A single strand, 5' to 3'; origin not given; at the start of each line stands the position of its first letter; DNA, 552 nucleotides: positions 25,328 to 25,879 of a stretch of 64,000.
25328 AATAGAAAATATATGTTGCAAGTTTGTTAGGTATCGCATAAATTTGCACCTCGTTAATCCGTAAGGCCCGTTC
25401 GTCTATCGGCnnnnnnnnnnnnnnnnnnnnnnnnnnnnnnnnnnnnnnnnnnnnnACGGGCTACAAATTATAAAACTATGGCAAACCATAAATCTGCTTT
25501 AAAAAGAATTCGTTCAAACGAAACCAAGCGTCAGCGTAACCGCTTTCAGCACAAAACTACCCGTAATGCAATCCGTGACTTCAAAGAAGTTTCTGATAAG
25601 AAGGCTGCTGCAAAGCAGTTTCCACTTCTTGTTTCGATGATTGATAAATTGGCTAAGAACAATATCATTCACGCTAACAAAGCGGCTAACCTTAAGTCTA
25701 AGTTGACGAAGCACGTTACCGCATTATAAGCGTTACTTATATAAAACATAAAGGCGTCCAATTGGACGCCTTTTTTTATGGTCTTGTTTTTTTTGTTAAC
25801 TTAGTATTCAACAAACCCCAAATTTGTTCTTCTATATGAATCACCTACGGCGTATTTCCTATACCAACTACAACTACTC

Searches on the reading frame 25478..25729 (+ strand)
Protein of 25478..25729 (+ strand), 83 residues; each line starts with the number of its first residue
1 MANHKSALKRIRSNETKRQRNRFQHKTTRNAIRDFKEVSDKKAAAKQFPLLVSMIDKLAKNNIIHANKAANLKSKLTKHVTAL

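Call 42: find_encoding_contigs(protein=window:25478-25729:+, flank=4000, max_places=10)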
Protein window:25478-25729:+ (83 aa): 19 contigs read that carry it; 10 places shown.
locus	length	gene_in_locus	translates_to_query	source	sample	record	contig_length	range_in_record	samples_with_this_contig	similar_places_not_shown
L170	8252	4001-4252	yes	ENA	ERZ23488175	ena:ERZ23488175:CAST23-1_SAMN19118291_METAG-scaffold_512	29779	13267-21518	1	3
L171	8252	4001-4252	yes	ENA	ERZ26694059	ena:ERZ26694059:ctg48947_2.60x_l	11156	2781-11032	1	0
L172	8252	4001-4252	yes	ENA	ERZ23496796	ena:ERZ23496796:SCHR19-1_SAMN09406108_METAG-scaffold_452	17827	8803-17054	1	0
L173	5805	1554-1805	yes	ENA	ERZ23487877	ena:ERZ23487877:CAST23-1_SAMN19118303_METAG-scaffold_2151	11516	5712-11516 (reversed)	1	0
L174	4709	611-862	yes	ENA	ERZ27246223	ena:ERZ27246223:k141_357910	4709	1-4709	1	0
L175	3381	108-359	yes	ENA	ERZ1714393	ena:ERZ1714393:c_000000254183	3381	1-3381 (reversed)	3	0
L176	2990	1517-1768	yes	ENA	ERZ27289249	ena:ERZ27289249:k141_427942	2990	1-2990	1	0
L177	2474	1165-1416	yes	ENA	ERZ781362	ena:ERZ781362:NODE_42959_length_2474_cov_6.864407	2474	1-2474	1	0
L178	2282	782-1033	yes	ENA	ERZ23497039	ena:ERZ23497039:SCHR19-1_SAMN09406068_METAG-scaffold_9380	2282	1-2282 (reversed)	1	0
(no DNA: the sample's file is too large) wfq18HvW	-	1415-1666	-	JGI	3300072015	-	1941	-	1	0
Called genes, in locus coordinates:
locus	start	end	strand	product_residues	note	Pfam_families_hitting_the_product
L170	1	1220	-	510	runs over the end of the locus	-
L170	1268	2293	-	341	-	-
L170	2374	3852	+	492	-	PF00587:tRNA-synt_2b, PF03129:HGTP_anticodon, PF09180:ProRS-C_1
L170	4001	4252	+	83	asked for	PF01649:Ribosomal_S20p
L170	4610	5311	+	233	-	PF13431:TPR_17 (faint)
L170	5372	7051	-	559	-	-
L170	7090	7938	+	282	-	PF00535:Glycos_transf_2, PF13506:Glyco_transf_21 (weak), PF13641:Glyco_tranf_2_3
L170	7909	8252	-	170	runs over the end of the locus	PF12850:Metallophos_2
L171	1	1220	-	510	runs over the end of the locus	-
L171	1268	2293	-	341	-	-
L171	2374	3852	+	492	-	PF00587:tRNA-synt_2b, PF03129:HGTP_anticodon, PF09180:ProRS-C_1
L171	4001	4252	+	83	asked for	PF01649:Ribosomal_S20p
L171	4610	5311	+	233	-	PF13431:TPR_17 (faint)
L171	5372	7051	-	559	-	-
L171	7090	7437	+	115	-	PF13506:Glyco_transf_21 (weak), PF13641:Glyco_tranf_2_3, PF00535:Glycos_transf_2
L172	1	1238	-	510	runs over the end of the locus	-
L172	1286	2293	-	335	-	-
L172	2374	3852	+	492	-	PF00587:tRNA-synt_2b, PF03129:HGTP_anticodon, PF09180:ProRS-C_1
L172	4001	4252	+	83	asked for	PF01649:Ribosomal_S20p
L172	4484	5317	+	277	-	-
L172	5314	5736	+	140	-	-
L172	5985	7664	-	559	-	-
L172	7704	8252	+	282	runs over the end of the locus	PF00535:Glycos_transf_2, PF13506:Glyco_transf_21 (weak), PF13641:Glyco_tranf_2_3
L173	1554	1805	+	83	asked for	PF01649:Ribosomal_S20p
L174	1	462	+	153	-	?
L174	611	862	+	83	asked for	PF01649:Ribosomal_S20p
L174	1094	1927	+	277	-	-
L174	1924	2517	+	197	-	-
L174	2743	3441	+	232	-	-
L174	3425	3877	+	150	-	-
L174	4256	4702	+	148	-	-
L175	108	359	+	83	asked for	PF01649:Ribosomal_S20p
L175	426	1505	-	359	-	PF07497:Rho_RNA_bind, PF00006:ATP-synt_ab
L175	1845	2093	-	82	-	PF07498:Rho_N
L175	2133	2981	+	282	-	PF00535:Glycos_transf_2, PF13506:Glyco_transf_21 (weak), PF13641:Glyco_tranf_2_3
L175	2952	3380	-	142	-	?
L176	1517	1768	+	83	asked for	PF01649:Ribosomal_S20p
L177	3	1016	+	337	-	?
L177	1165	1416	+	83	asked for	PF01649:Ribosomal_S20p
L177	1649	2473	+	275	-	?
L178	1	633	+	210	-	?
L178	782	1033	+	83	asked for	PF01649:Ribosomal_S20p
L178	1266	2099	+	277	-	-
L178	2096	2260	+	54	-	-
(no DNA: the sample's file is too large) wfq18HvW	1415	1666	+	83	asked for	PF01649:Ribosomal_S20p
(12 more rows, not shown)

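Call 64: search_protein_families(library=pfam, proteins=[L172:4484-5314:+, L172:5314-5733:+], max_evalue=0.01)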
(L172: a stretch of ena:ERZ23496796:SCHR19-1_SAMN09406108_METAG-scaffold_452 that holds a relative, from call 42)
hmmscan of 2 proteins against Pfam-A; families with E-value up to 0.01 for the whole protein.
L172:4484-5314:+ (277 aa): 0 families

L172:5314-5733:+ (140 aa): 0 families
